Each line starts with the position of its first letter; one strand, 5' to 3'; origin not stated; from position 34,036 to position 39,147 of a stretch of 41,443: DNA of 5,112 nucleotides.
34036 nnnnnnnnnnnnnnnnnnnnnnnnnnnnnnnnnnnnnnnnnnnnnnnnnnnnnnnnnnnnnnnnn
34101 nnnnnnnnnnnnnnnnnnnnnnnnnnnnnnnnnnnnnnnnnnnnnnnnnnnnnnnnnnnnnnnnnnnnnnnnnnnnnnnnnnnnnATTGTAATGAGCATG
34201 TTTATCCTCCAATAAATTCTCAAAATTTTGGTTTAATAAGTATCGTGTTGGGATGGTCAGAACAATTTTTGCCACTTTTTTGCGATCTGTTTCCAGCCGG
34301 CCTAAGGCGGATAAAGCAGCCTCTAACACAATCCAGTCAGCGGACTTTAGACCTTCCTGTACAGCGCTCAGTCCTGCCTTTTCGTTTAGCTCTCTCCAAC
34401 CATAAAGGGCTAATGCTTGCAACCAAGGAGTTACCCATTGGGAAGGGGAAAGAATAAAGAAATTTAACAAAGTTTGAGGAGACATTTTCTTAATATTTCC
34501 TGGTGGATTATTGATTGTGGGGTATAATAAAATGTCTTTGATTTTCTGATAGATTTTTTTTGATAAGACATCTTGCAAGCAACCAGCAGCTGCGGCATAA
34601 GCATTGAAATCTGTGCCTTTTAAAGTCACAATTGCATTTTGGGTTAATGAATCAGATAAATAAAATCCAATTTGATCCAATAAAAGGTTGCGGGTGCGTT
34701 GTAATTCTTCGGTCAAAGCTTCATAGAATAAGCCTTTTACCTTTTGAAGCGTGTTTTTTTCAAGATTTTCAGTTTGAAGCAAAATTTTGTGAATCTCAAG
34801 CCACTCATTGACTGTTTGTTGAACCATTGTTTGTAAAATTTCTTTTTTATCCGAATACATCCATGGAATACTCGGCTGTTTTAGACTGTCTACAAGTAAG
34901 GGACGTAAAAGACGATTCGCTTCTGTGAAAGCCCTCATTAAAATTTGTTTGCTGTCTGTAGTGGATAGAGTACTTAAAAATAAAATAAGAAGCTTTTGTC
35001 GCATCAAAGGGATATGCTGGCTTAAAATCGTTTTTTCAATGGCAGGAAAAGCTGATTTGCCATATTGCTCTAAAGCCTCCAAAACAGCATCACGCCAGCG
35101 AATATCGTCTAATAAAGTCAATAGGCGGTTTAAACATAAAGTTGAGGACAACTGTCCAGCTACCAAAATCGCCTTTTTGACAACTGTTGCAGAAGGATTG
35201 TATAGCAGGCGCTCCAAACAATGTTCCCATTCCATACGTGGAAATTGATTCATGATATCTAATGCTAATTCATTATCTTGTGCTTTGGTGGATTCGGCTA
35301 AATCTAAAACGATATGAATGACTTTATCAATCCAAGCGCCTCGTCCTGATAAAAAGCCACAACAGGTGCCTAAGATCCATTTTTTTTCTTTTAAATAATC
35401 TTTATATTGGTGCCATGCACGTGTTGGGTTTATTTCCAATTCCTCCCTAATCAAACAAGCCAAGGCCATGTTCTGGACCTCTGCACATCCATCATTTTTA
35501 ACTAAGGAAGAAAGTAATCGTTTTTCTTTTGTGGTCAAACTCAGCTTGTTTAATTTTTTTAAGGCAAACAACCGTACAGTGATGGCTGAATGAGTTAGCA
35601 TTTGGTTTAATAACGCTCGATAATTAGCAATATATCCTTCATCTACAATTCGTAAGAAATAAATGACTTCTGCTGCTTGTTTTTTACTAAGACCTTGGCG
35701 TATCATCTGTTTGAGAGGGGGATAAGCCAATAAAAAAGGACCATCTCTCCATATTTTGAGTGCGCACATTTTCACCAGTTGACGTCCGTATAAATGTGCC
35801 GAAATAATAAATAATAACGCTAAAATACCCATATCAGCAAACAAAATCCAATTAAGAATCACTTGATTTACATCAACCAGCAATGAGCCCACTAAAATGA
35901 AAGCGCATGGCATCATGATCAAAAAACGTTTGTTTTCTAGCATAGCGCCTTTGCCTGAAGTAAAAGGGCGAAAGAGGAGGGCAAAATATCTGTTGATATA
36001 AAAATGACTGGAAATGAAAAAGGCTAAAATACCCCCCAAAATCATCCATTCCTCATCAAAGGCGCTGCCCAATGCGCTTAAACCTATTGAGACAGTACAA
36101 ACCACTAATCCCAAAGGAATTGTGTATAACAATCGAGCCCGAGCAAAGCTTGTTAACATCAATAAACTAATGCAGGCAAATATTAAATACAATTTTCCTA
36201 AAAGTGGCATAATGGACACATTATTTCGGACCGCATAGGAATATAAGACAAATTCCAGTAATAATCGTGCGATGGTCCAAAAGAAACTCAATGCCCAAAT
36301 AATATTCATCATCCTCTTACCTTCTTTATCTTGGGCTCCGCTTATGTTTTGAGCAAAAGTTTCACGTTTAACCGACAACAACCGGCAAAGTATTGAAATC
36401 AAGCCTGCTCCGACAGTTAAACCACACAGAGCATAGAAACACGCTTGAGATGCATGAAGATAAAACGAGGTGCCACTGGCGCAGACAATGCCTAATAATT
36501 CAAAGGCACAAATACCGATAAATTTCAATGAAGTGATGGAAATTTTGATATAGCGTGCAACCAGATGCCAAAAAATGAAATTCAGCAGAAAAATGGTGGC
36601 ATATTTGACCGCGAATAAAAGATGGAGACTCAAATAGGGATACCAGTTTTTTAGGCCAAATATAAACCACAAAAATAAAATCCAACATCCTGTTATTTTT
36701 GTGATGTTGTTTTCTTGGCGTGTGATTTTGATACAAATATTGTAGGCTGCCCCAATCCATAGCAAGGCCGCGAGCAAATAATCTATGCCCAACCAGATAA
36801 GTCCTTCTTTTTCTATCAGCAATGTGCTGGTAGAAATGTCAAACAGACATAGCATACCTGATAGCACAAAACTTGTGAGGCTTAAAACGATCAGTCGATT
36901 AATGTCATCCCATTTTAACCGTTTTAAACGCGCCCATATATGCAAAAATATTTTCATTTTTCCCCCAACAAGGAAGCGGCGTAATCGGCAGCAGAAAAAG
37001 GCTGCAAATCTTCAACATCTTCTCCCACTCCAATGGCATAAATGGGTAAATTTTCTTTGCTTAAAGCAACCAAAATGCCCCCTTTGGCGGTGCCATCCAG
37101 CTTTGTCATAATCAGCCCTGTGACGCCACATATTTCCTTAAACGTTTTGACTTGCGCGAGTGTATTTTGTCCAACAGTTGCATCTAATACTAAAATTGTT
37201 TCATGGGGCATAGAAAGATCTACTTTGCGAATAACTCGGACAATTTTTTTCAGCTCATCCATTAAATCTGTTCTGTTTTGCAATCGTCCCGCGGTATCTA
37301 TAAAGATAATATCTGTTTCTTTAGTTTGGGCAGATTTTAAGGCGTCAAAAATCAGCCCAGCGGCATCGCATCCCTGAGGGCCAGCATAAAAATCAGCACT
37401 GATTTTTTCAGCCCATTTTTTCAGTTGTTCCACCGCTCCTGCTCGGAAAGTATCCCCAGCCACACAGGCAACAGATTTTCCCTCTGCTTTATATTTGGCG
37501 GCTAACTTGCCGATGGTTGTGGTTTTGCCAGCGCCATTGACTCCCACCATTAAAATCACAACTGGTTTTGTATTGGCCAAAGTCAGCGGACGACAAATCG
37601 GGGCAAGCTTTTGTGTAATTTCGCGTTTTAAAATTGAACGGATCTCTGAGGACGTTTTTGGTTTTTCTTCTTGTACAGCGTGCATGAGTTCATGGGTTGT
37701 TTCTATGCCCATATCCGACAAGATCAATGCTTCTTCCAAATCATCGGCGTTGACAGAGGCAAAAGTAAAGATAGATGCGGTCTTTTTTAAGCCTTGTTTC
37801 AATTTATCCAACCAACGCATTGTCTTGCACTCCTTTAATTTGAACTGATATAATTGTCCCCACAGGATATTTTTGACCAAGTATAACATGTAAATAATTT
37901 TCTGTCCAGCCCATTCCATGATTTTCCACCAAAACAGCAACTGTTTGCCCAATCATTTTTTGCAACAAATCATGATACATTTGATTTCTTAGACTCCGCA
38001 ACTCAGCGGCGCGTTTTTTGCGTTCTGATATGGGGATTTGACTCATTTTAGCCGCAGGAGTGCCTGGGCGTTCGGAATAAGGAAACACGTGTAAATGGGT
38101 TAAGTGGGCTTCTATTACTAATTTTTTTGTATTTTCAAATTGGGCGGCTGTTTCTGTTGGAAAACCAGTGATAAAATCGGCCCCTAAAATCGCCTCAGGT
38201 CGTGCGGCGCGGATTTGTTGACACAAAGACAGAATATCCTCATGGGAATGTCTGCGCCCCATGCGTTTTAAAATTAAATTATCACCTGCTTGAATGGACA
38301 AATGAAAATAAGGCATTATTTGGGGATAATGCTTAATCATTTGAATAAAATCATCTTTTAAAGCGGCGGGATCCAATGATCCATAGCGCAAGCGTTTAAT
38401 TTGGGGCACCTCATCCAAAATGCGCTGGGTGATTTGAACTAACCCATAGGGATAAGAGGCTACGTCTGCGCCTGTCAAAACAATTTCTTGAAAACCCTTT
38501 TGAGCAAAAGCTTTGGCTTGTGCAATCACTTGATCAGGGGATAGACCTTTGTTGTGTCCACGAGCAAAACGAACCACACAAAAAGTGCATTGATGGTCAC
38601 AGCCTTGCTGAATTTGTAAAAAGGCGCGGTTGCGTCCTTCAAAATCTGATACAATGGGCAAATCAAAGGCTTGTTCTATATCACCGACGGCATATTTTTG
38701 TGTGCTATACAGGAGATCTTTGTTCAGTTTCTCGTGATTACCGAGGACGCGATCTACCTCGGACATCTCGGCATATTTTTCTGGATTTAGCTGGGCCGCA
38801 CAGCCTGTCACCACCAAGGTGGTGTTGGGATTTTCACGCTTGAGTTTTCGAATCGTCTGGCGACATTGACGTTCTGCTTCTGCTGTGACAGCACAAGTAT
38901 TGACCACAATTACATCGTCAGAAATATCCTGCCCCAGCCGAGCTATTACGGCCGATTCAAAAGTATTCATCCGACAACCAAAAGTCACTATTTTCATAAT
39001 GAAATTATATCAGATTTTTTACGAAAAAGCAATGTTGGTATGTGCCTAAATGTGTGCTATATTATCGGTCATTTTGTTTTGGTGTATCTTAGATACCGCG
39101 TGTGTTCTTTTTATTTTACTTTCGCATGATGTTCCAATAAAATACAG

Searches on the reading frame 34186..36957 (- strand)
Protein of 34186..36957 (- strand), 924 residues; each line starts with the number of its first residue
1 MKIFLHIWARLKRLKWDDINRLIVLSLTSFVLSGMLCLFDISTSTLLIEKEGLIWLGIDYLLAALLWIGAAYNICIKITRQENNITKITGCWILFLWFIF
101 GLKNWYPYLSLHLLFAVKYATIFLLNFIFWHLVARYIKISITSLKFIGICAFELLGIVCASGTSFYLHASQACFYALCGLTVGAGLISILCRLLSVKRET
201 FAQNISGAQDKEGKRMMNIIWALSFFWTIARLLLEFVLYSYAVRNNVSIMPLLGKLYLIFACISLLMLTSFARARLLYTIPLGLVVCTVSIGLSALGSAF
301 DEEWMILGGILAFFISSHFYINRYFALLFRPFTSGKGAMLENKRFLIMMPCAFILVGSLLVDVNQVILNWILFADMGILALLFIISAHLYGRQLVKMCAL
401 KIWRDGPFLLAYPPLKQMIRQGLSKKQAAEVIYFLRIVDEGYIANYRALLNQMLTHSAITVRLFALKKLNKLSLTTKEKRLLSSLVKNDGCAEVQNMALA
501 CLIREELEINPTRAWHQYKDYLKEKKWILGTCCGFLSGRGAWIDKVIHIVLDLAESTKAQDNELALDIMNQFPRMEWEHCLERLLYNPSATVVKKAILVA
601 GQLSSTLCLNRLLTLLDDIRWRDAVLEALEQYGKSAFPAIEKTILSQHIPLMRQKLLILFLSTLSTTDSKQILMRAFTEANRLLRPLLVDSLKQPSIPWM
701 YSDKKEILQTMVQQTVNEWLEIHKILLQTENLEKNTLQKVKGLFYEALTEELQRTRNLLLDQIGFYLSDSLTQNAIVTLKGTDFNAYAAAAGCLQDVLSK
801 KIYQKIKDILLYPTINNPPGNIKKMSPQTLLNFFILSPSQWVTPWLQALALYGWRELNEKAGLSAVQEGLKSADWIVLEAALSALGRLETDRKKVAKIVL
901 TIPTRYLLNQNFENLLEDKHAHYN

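Call 42: search_protein_families(library=pfam, proteins=[window:34186-36957:-], max_evalue=0.001)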
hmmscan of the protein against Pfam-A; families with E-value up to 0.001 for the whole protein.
window:34186-36957:- (924 aa): 1 family
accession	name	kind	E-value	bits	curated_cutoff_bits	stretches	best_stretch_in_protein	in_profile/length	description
PF13646.12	HEAT_2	-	1.4e-06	29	27.7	0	846-892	16-62/88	HEAT repeats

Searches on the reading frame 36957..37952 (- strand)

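Call 42: search_protein_families(library=pfam, proteins=[window:36957-37952:-], max_evalue=0.001)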
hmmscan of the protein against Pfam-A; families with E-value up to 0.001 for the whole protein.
window:36957-37952:- (332 aa): 13 families
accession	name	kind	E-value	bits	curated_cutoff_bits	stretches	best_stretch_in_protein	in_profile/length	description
PF00448.28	SRP54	-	3.2e-70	236.2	22.7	1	130-329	1-195/196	SRP54-type protein, GTPase domain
PF06414.18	Zeta_toxin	-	1.3e-06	28.4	22.3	1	126-171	12-56/199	Zeta toxin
PF02881.24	SRP54_N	-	2.9e-06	27.9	22.4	1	69-111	25-74/75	SRP54-type protein, helical bundle domain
PF13604.12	AAA_30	-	7.3e-06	26.3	27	1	126-227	14-103/191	AAA domain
PF02492.25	cobW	-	1.9e-05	24.8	20.7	1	132-288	2-156/180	CobW/HypB/UreG, nucleotide-binding domain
PF13207.12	AAA_17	-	0.00011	22.9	27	1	136-238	1-96/136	AAA domain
PF13671.12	AAA_33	-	0.00013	22.7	27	1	132-253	1-111/143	AAA domain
PF25199.1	nSTAND_NTPase5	-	0.00017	21.9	34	0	106-169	18-81/145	Novel STAND NTPase 5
PF13401.12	AAA_22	-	0.00023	21.9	27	1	132-240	7-110/130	AAA domain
PF01583.26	APS_kinase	-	0.00048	20.6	21.1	1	130-177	2-49/152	Adenylylsulphate kinase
PF13245.12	AAA_19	-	0.00053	20.6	25.1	0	130-222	11-100/134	AAA domain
PF03308.22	MeaB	-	0.00088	18.8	23.1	0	129-167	32-70/273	Methylmalonyl Co-A mutase-associated GTPase MeaB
PF00004.35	AAA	-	0.00095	20.1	21.2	0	133-228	1-73/131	ATPase family associated with various cellular activities (AAA)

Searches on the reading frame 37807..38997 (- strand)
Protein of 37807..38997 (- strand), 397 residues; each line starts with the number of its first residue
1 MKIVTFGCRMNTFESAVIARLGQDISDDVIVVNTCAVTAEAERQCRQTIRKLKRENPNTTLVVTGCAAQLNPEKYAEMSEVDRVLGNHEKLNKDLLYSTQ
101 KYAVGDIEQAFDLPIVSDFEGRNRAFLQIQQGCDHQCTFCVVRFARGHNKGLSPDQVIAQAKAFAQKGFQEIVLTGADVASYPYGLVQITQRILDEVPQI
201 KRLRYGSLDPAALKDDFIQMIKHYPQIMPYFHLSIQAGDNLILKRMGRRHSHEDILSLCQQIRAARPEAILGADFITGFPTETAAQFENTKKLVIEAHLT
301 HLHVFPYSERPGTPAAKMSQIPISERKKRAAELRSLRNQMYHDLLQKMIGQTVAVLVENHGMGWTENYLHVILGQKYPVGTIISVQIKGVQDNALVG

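Call 42: search_protein_families(library=pfam, proteins=[window:37807-38997:-], max_evalue=0.001)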
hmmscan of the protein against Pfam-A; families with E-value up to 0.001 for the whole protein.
window:37807-38997:- (397 aa): 2 families
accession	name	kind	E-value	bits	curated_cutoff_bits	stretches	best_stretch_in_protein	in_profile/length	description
PF04055.27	Radical_SAM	-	1.9e-24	87.1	29.5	1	128-293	2-165/166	Radical SAM superfamily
PF00919.26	UPF0004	-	2.2e-18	66.5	27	1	2-86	3-98/98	Uncharacterized protein family UPF0004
